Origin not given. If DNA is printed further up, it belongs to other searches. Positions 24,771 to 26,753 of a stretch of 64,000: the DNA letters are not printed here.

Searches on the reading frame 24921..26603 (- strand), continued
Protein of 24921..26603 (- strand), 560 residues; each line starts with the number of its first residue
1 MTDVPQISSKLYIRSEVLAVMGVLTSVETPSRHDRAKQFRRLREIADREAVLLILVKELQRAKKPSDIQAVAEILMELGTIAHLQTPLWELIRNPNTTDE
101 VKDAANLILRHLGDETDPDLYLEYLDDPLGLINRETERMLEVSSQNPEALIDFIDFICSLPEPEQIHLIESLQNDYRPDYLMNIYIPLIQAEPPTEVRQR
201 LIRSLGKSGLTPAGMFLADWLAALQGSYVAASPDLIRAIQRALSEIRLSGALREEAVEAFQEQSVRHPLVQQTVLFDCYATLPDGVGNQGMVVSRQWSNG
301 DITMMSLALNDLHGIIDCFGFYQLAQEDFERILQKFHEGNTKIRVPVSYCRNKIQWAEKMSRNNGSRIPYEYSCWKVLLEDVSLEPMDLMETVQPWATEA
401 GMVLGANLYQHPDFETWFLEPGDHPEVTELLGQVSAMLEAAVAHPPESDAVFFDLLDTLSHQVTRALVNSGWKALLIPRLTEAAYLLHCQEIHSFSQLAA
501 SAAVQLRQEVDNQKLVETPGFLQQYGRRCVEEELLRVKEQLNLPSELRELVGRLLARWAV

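Call 63: search_protein_families(library=ncbifam, proteins=[L036:9331-9480:+, L036:8233-9168:-, L036:9675-9983:+, L036:6779-8176:+], max_evalue=1)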
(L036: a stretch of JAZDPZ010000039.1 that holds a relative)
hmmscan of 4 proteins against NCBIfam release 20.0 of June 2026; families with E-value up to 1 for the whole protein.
L036:9331-9480:+ (49 aa): 0 families

L036:8233-9168:- (311 aa): 18 families
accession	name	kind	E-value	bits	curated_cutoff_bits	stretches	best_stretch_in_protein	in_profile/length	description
TIGR04187.1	GRASP_SAV_5884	subfamily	2e-46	158.6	350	1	2-303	2-311/312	ATP-grasp ribosomal peptide maturase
TIGR04184.1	ATPgraspMvdD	equivalog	6e-42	143.9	475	1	10-304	10-320/321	MvdD family ATP-grasp ribosomal peptide maturase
TIGR04185.1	ATPgraspMvdC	equivalog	2.7e-41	141.7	425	1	4-304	4-317/318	MvdC family ATP-grasp ribosomal peptide maturase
TIGR00768.1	rimK_fam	subfamily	5.9e-22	78.3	143.4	1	85-301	46-274/276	RimK family alpha-L-glutamate ligase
NF040720.1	MptN_Meth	equivalog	6e-15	55.1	350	1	110-302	85-289/291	tetrahydromethanopterin:alpha-L-glutamate ligase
TIGR02144.1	LysX_arch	equivalog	3.1e-14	52.7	275.6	1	80-302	41-274/281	lysine biosynthesis protein LysX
TIGR04192.1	GRASP_w_spasm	equivalog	4.4e-14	52.5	230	1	2-299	1-314/318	grasp-with-spasm system ATP-grasp peptide maturase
TIGR04443.1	F420_CofF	equivalog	1.6e-09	37.3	300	1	107-299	73-278/283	coenzyme gamma-F420-2:alpha-L-glutamate ligase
NF007764.0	PRK10446.1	equivalog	1.7e-07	30.8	331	1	106-300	79-283/300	30S ribosomal protein S6--L-glutamate ligase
NF009110.0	PRK12458.1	subfamily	2.6e-06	26.7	408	1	98-197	107-204/349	glutathione synthetase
TIGR03103.1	trio_acet_GNAT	equivalog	4.2e-06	25.6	569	2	122-223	293-398/547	N-acetylglutaminylglutamine synthetase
NF003573.0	PRK05246.1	equivalog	0.00045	19.1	272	1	131-230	126-234/316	glutathione synthase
TIGR02068.2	cya_phycin_syn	equivalog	0.0009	17.3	850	1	118-219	205-311/862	cyanophycin synthetase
NF000091.3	D_ala_D_ser_VanG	exception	0.0018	17.2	495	1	120-294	131-322/344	D-alanine--D-serine ligase VanG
NF005543.0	PRK07206.1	subfamily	0.024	13.3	302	1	104-198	86-185/416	hypothetical protein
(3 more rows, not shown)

L036:9675-9983:+ (102 aa): 5 families
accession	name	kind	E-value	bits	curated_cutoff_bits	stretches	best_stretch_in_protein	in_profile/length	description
NF003745.1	PRK05342.1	equivalog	4.3e-08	32.4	359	1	39-82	2-45/418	ATP-dependent Clp protease ATP-binding subunit ClpX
TIGR00382.1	clpX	equivalog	2.4e-07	30.1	370.75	1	39-82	5-48/414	ATP-dependent protease ATP-binding subunit ClpX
TIGR02263.1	benz_CoA_red_C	equivalog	0.018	14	421.15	1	31-89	225-284/380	benzoyl-CoA reductase subunit C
NF045521.1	rhoda_near_glyco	subfamily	0.044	13.6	145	1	5-59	36-91/144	rhodanese homology domain-containing protein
NF005974.0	PRK08061.1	equivalog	0.3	11.2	77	1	21-55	2-34/61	type Z 30S ribosomal protein S14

L036:6779-8176:+ (465 aa): 21 families
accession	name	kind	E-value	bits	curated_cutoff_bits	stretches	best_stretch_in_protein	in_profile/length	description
TIGR03955.1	rSAM_HydG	equivalog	4e-162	539.9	312.15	1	8-463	8-468/470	[FeFe] hydrogenase H-cluster radical SAM maturase HydG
TIGR02351.2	thiH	equivalog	1e-96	324.2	380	1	31-376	23-358/364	2-iminoacetate synthase ThiH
TIGR04158.1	rSAM_MIA_synth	equivalog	3.2e-27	95.3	400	1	60-362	40-347/368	3-methyl-2-indolic acid synthase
TIGR03910.1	pyrrolys_PylB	equivalog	1.1e-26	93.6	348.2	1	27-308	2-270/347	methylornithine synthase PylB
TIGR03956.1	rSAM_HydE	equivalog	9.3e-23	81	254.6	1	38-267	6-229/340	[FeFe] hydrogenase H-cluster radical SAM maturase HydE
TIGR00433.2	bioB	equivalog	2.3e-17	63.2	225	1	46-325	6-273/307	biotin synthase BioB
NF005609.0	PRK07360.1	equivalog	1.6e-10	40.3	426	1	27-157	5-137/374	7,8-didemethyl-8-hydroxy-5-deazariboflavin synthase subunit CofH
NF004580.0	PRK05926.1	equivalog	7.4e-10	38.6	583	1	24-158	9-143/370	hypothetical protein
TIGR03699.1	menaquin_MqnC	equivalog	1e-09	37.7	428.1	1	47-158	7-117/342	cyclic dehypoxanthinyl futalosine synthase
TIGR03700.1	mena_SCO4494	equivalog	1.2e-09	37.6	434.55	1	34-158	2-124/351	aminofutalosine synthase MqnE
TIGR03551.1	F420_cofH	equivalog_domain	8.1e-09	34.8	374.1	1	51-158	7-115/345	5-amino-6-(D-ribitylamino)uracil--L-tyrosine 4-hydroxyphenyl transferase CofH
TIGR00423.1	TIGR00423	subfamily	1.4e-08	34.4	260.25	1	87-159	11-82/310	CofH family radical SAM protein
NF004884.0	PRK06245.1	equivalog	1.6e-07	30.5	209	1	86-263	20-202/340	7,8-didemethyl-8-hydroxy-5-deazariboflavin synthase subunit CofG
TIGR03550.1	F420_cofG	equivalog_domain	2.6e-06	26.8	213.35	1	82-264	7-196/322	7,8-didemethyl-8-hydroxy-5-deazariboflavin synthase CofG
NF006276.0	PRK08444.1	equivalog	3e-06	26.5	560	1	32-158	2-125/353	aminofutalosine synthase MqnE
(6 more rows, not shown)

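Call 64: search_protein_families(library=pfam, proteins=[L036:12127-12561:+, L036:9675-9983:+, L036:9331-9480:+, L001:3013-3990:+, L001:5671-6570:+], max_evalue=0.1)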
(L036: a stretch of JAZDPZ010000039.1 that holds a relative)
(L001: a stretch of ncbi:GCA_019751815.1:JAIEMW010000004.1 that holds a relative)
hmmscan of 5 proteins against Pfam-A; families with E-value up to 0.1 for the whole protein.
L036:12127-12561:+ (144 aa): 1 family
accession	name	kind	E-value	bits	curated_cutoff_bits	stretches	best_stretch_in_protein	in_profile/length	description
PF06949.16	DUF1292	-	1.3e-10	42.4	24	1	19-91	1-68/75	Protein of unknown function (DUF1292)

L036:9675-9983:+ (102 aa): 5 families
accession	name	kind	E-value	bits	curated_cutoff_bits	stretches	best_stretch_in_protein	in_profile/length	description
PF06689.19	zf-C4_ClpX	-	8.3e-13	48.4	27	1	44-76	2-35/39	ClpX C4-type zinc finger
PF24463.1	DUF7577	-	0.031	14.3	28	0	41-52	1-12/27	Domain of unknown function (DUF7577)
PF03117.19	Herpes_UL49_1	-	0.031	14.1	25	1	28-57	140-169/245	UL49 family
PF13957.12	YafO_toxin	-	0.073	13.6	25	1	6-68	22-84/101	Toxin YafO, type II toxin-antitoxin system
PF13082.11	DUF3931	-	0.084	13.4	25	0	5-49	2-44/66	Protein of unknown function (DUF3931)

L036:9331-9480:+ (49 aa): 0 families

L001:3013-3990:+ (325 aa): 0 families

L001:5671-6570:+ (299 aa): 3 families
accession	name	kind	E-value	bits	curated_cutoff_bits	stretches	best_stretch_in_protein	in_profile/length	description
PF22119.1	GST_C_8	-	0.0015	19.3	30.9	0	105-143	75-113/138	Glutathione S-transferase, C-terminal domain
PF10411.14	DsbC_N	-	0.06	13.4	25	0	123-158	6-41/70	Disulfide bond isomerase protein N-terminal domain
PF00901.23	Orbi_VP5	-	0.079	11.9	27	0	122-201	80-158/506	Orbivirus outer capsid protein VP5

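Call 76: fold_search(model_id=the predicted structure, library=pdb)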
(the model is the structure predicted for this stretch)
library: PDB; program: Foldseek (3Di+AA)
matches with E <= 10: 438; with E <= 0.001: 0
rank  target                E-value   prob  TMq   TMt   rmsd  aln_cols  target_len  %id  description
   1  5h7c_C                1.5e-02  1.00  0.21  0.26  12.0       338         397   14  Crystal structure of a repeat protein with two Protein A-DHR14 repeat modules (released 2017-06-28)
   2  2vgl_A                1.7e-02  0.63  0.14  0.14  20.1       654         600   12  AP2 CLATHRIN ADAPTOR CORE (released 2007-12-25)
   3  7rwb_A                2.1e-02  0.72  0.16  0.15  19.5       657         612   11  AP2 bound to the APA domain of SGIP in the presence of heparin (released 2022-03-30)
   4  7rw8_A                3.1e-02  0.51  0.15  0.15  20.7       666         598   11  AP2 bound to heparin in the closed conformation (released 2022-03-30)
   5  4p6z_G                3.5e-02  0.44  0.14  0.13  20.7       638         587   12  Crystal structure of the human BST2 cytoplasmic domain and the HIV-1 Vpu cytoplasmic domain bound to the clathrin adap (released 2014-05-21)
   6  7rwc_A                4.3e-02  0.44  0.14  0.13  21.4       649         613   11  AP2 bound to the APA domain of SGIP and heparin; partial signal subtraction and symmetry expansion (released 2022-03-30)
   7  2gl7_A                4.8e-02  0.44  0.14  0.15  21.1       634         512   12  Crystal Structure of a beta-catenin/BCL9/Tcf4 complex (released 2006-10-31)
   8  9duo_D                5.0e-02  0.33  0.13  0.14  22.9       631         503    9  Human PELP1-WDR18 complex (released 2025-04-30)
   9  4hmy_A                5.0e-02  0.33  0.13  0.13  19.5       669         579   10  Structural basis for recruitment and activation of the AP-1 clathrin adaptor complex by Arf1 (released 2013-03-06)
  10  5j3v_B                5.7e-02  0.33  0.15  0.12  20.5       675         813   11  Crystal structure of human Karyopherin-beta2 bound to the histone H3 tail (released 2016-09-21)
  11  2jkr_A                6.4e-02  0.41  0.16  0.15  20.4       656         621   12  AP2 CLATHRIN ADAPTOR CORE with Dileucine peptide RM(phosphoS)QIKRLLSE (released 2008-10-28)
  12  7uwo_A                7.2e-02  0.41  0.14  0.15  21.6       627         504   13  Structure of beta-catenin in complex with FP05874, a Helicon Polypeptide (released 2022-12-28)
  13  9n77_LM               7.9e-02  0.47  0.16  0.08  23.6       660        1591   10  SSU processome maturation and disassembly, State K (released 2025-11-05)
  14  4zv6_A                8.5e-02  0.91  0.13  0.23  17.6       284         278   20  Crystal structure of the artificial alpharep-7 octarellinV.1 complex (released 2016-05-25)
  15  8h3q_A                8.5e-02  0.28  0.12  0.07  21.7       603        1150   12  Cryo-EM Structure of the CAND1-Cul3-Rbx1 complex (released 2023-10-11)
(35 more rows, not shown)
